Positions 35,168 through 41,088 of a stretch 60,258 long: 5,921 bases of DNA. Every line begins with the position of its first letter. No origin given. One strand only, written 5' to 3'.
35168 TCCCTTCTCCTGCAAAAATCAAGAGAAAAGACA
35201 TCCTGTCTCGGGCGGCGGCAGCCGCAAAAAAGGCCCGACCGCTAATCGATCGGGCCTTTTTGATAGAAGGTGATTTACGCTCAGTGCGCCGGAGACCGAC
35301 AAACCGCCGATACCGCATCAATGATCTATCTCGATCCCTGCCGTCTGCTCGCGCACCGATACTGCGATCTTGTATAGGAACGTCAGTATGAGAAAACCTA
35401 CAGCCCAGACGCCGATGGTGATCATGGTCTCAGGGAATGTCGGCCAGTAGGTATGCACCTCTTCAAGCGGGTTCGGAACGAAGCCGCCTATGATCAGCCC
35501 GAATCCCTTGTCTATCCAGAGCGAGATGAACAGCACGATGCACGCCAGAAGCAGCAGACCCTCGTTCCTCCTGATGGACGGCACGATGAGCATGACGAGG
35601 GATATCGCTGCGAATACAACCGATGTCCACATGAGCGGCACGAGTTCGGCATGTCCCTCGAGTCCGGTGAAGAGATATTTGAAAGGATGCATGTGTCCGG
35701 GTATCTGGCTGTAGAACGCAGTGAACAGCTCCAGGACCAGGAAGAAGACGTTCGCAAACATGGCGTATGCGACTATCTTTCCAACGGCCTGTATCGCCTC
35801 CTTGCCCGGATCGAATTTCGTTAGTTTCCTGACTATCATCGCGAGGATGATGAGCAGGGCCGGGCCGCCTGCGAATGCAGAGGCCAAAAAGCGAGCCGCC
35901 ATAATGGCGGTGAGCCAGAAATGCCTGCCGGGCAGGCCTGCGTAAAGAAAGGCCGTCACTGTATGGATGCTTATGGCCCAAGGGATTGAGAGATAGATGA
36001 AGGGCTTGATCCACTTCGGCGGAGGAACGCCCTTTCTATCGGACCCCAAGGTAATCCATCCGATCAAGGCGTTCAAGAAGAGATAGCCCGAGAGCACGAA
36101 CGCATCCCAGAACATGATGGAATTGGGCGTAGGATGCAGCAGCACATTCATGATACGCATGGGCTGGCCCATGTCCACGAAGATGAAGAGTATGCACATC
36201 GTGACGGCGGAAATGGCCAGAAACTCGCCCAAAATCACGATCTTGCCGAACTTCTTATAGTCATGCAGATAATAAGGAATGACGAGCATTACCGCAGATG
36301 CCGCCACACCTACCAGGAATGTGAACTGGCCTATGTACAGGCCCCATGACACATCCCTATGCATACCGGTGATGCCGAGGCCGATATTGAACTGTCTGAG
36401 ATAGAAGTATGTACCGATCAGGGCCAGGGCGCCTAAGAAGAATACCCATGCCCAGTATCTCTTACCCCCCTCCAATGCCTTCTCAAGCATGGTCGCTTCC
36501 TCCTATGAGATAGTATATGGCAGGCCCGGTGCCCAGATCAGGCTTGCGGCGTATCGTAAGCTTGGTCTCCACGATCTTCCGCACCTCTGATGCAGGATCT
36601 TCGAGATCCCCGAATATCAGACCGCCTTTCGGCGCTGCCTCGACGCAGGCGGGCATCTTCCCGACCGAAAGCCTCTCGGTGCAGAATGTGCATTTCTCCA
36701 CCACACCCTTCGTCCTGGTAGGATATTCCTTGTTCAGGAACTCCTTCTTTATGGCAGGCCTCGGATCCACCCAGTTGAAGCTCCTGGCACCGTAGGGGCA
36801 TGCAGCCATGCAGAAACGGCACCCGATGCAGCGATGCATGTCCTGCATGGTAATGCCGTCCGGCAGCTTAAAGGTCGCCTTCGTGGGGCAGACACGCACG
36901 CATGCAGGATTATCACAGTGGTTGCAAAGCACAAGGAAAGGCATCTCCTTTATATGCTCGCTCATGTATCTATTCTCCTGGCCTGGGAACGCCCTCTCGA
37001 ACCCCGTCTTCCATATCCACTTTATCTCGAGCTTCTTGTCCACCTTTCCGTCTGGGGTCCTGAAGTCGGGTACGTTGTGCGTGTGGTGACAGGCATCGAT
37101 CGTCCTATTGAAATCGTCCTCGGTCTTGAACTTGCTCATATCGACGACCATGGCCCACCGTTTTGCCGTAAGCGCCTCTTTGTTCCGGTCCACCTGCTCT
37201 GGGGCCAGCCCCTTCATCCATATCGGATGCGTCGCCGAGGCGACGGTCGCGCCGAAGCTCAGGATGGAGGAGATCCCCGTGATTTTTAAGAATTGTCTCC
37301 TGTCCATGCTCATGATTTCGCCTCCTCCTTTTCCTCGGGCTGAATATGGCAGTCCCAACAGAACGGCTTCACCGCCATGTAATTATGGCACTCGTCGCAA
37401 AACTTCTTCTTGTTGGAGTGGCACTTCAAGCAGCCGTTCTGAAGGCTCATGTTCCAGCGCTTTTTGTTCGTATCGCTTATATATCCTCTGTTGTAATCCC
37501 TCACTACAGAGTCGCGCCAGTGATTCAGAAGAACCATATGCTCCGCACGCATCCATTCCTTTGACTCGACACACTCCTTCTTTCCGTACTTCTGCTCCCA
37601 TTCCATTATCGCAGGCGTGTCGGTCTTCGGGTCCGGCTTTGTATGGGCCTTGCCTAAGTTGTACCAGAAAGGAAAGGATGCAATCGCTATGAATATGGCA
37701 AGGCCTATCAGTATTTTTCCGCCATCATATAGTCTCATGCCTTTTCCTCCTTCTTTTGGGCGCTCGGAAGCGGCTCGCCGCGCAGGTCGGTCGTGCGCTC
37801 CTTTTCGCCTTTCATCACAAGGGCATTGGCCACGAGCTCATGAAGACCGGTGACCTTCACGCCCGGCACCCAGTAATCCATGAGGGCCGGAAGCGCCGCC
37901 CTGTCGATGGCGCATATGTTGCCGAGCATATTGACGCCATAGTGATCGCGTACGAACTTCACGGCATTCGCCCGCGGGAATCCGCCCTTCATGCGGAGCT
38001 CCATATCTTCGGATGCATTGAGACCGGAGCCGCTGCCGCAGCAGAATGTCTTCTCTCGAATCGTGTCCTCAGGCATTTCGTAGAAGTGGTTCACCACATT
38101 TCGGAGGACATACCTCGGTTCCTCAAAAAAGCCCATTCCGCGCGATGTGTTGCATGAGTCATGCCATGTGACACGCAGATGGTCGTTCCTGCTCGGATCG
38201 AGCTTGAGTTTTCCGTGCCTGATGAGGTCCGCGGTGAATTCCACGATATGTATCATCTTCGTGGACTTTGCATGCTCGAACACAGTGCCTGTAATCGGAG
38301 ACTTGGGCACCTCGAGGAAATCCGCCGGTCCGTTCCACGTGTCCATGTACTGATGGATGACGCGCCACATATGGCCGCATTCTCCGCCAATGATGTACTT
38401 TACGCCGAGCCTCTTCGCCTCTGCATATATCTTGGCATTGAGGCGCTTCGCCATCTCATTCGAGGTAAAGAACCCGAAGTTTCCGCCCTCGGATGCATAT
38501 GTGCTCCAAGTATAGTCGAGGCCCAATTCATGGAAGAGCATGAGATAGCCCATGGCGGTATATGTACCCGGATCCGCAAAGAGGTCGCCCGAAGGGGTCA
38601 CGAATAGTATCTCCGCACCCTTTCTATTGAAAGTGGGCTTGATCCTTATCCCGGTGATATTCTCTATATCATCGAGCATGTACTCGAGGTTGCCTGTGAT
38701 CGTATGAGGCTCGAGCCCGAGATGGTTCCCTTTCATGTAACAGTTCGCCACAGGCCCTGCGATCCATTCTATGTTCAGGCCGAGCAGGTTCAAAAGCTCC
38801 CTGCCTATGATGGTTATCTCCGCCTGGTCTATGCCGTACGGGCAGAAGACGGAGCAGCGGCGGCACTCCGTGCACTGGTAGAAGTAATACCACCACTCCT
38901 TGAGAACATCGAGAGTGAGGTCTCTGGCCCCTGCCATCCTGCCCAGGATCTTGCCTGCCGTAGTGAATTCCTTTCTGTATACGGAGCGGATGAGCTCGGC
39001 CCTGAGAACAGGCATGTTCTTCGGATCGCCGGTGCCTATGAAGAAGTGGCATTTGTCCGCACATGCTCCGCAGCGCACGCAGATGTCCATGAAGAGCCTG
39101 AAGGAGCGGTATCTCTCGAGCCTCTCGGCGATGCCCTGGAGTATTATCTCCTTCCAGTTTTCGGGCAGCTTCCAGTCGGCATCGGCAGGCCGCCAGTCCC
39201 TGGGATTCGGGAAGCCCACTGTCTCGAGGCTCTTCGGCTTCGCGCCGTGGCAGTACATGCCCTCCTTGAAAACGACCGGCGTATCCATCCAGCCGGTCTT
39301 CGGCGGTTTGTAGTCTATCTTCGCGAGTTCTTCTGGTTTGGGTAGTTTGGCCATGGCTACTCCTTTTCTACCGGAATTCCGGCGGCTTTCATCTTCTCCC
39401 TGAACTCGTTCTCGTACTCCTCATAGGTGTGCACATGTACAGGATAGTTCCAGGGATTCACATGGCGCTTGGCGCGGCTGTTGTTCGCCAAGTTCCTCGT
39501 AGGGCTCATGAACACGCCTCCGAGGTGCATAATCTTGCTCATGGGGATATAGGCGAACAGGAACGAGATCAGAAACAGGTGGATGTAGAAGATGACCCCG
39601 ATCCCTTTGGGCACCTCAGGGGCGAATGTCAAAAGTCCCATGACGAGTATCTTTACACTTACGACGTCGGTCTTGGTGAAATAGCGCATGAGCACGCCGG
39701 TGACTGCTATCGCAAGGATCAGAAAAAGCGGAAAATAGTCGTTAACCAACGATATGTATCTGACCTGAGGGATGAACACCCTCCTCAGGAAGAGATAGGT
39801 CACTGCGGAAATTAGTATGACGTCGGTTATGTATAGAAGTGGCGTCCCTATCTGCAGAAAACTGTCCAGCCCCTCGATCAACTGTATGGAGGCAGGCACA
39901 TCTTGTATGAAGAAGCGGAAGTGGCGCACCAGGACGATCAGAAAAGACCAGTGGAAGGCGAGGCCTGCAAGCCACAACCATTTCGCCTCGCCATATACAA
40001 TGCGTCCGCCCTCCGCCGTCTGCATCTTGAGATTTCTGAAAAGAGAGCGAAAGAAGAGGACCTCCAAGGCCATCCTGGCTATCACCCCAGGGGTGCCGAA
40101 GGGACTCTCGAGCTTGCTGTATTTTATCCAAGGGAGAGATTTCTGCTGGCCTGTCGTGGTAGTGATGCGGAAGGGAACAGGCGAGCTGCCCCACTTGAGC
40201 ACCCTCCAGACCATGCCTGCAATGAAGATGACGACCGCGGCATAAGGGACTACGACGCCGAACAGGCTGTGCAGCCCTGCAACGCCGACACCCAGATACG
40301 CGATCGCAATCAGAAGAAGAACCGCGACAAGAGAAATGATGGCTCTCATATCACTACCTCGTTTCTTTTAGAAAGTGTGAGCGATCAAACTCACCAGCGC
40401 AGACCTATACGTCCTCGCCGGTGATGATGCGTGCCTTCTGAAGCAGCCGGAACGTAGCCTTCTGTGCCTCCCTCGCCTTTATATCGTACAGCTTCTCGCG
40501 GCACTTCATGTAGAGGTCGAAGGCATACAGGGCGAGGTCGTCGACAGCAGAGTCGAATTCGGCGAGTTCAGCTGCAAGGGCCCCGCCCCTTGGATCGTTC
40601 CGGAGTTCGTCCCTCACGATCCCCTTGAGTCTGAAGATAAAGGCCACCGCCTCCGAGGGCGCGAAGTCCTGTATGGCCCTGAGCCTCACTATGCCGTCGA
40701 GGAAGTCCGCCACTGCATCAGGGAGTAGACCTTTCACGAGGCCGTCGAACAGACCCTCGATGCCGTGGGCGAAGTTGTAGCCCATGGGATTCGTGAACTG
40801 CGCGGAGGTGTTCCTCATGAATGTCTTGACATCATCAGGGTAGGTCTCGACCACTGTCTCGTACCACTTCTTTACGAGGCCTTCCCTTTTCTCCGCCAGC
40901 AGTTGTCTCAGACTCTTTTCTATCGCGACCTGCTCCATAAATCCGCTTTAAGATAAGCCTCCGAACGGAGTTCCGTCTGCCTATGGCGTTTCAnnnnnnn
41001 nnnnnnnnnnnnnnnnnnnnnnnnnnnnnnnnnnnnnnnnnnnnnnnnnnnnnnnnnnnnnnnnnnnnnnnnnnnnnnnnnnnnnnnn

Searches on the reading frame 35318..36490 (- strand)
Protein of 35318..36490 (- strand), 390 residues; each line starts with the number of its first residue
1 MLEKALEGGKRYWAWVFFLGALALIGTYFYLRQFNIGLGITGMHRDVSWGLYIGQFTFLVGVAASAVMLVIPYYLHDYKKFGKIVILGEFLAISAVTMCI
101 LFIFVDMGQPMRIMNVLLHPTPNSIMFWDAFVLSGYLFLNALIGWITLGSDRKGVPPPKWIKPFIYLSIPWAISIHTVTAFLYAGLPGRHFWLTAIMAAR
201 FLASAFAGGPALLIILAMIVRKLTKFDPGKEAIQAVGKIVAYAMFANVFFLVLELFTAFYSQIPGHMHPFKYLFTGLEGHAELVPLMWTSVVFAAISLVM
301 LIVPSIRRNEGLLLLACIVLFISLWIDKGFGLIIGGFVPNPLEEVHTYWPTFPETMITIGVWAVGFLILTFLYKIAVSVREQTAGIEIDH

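Call 88: search_protein_families(library=ncbifam, proteins=[window:35318-36490:-], max_evalue=1e-10)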
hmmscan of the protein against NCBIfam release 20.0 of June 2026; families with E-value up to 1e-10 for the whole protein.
window:35318-36490:- (390 aa): 2 families
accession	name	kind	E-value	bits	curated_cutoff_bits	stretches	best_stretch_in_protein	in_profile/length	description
NF045798.1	DsrP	equivalog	1.5e-147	491.6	350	1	1-381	1-345/346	sulfate reduction electron transfer complex DsrMKJOP subunit DsrP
NF041784.1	mnquin_red_QrcD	equivalog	3.3e-18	66.2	570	1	201-374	223-396/408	menaquinone reductase integral membrane subunit QrcD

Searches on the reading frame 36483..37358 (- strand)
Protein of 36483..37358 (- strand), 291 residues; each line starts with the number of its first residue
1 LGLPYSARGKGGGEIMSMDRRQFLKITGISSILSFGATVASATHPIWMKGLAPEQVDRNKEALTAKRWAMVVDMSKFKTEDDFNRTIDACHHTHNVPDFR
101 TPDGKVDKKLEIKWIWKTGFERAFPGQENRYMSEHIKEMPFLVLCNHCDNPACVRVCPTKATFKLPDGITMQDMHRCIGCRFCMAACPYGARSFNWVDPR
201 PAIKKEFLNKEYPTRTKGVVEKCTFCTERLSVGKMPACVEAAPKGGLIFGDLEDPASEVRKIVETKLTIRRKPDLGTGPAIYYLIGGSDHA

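Call 88: search_protein_families(library=ncbifam, proteins=[window:36483-37358:-], max_evalue=1e-10)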
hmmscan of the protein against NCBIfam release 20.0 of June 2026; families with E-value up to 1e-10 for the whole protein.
window:36483-37358:- (291 aa): 15 families
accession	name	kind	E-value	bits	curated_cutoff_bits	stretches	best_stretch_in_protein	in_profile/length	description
NF045797.1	DsrO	equivalog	8.9e-86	287.1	200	1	16-284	1-234/235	sulfate reduction electron transfer complex DsrMKJOP subunit DsrO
NF041782.1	mnquin_red_QrcC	equivalog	5.1e-40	137.6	400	1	68-284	1-225/239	menaquinone reductase iron-sulfur cluster-binding subunit QrcC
NF041715.1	arsenate_red_ArrB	equivalog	8.6e-40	136.7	450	2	143-200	55-112/233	arsenate respiratory reductase iron-sulfur subunit ArrB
NF011569.0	PRK14993.1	equivalog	2.2e-37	128.8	416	1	135-284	90-222/244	tetrathionate reductase subunit TtrB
TIGR03149.1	cyt_nit_nrfC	equivalog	1.7e-36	125.7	377.6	1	19-283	3-215/225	cytochrome c nitrite reductase Fe-S protein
TIGR02951.1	DMSO_dmsB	equivalog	4.7e-26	91.7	214.1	1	132-254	51-155/161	DMSO/selenate family reductase complex B subunit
NF008134.0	PRK10882.1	equivalog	6.2e-25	87.9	263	1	144-266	112-222/329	hydrogenase 2 operon protein HybA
NF045715.1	sulf_resp_HmcB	equivalog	4.9e-24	85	420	1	129-261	90-207/307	sulfate respiration complex iron-sulfur protein HmcB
TIGR03478.1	DMSO_red_II_bet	subfamily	7.9e-23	80.9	480.7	1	144-284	130-253/321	DMSO reductase family type II enzyme, iron-sulfur subunit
NF042979.1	EthbenzDh_ebdB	equivalog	3e-22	79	740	1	143-284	151-275/354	ethylbenzene dehydrogenase subunit beta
NF038355.1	FDH3_beta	equivalog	1.5e-20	74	240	1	138-263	47-175/180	formate dehydrogenase FDH3 subunit beta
TIGR01582.1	FDH-beta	equivalog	4.5e-17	62.1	334.7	1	145-265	93-195/283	formate dehydrogenase subunit beta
NF009408.0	PRK12769.1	equivalog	4.3e-15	54.9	1003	1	142-247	53-142/659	formate-dependent uric acid utilization protein AegA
NF007658.0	PRK10330.1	equivalog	1.6e-14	53.8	260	1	143-251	56-156/181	electron transport protein HydN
TIGR01660.1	narH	equivalog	1.2e-12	47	524.05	1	139-241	177-261/492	nitrate reductase subunit beta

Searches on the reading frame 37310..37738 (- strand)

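Call 88: search_protein_families(library=ncbifam, proteins=[window:37310-37738:-], max_evalue=1e-10)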
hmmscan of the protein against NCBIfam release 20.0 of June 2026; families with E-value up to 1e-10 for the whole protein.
window:37310-37738:- (142 aa): 1 family
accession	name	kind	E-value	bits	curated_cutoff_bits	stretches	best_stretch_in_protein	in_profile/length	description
NF038038.1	cytoc_DsrJ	equivalog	4.9e-50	168.9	100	1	3-131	1-121/121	sulfate reduction electron transfer complex DsrMKJOP subunit DsrJ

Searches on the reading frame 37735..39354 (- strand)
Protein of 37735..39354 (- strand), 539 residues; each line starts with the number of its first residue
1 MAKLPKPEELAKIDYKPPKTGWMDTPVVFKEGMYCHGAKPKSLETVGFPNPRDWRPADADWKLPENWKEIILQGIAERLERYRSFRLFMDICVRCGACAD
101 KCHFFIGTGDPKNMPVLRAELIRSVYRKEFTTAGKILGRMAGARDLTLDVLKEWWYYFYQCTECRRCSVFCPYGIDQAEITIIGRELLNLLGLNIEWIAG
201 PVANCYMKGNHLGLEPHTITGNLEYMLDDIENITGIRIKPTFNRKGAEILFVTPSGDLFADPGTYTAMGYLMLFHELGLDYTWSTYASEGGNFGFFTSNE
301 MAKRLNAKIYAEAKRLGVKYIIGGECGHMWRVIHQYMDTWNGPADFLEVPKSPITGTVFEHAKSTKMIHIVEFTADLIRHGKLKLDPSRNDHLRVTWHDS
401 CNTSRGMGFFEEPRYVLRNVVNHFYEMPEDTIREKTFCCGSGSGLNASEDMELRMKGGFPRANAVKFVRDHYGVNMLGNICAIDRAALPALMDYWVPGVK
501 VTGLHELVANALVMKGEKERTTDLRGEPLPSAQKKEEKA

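Call 88: search_protein_families(library=ncbifam, proteins=[window:37735-39354:-], max_evalue=1e-10)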
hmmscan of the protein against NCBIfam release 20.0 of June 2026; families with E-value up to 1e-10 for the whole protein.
window:37735-39354:- (539 aa): 4 families
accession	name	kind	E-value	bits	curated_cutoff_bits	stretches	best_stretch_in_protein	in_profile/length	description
NF045796.1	DsrK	equivalog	1.8e-223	742.1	400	1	55-530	15-449/453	sulfate reduction electron transfer complex DsrMKJOP subunit DsrK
NF045724.1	ferredox_TmcB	equivalog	2e-43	148.6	735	1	81-481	32-397/430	electron transfer complex ferredoxin TmcB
NF045711.1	sulf_resp_HmcF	equivalog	5e-39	134.4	750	1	85-448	55-388/457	sulfate respiration complex iron-sulfur protein HmcF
NF004898.0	PRK06259.1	equivalog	5.2e-13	48.5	385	0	368-449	358-429/488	fumarate reductase (CoM/CoB) subunit TfrB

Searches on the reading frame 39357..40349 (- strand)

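Call 88: search_protein_families(library=ncbifam, proteins=[window:39357-40349:-], max_evalue=1e-10)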
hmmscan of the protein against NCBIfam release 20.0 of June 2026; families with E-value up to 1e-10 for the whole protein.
window:39357-40349:- (330 aa): 1 family
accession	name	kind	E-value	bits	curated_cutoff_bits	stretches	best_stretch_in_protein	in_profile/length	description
NF038037.1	cytob_DsrM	equivalog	4.3e-162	538.7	300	1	10-329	1-320/320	sulfate reduction electron transfer complex DsrMKJOP subunit DsrM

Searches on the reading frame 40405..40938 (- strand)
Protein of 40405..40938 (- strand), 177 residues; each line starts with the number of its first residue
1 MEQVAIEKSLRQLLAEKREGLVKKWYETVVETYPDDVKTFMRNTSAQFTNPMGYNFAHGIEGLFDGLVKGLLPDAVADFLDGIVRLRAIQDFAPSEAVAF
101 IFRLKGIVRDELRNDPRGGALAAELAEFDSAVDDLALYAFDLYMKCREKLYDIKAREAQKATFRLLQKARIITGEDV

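Call 3: search_protein_families(library=pfam, proteins=[window:40405-40938:-], max_evalue=0.01)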
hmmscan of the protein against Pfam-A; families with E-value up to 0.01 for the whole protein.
window:40405-40938:- (177 aa): 1 family
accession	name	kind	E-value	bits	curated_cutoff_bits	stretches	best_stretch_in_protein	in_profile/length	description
PF14361.12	RsbRD_N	-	6e-18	65.9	24.3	1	10-113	1-104/104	RsbT co-antagonist protein rsbRD N-terminal domain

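Call 4: search_protein_families(library=ncbifam, proteins=[window:40405-40938:-], max_evalue=0.01)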
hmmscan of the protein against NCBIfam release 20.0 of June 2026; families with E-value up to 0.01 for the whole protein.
window:40405-40938:- (177 aa): 0 families
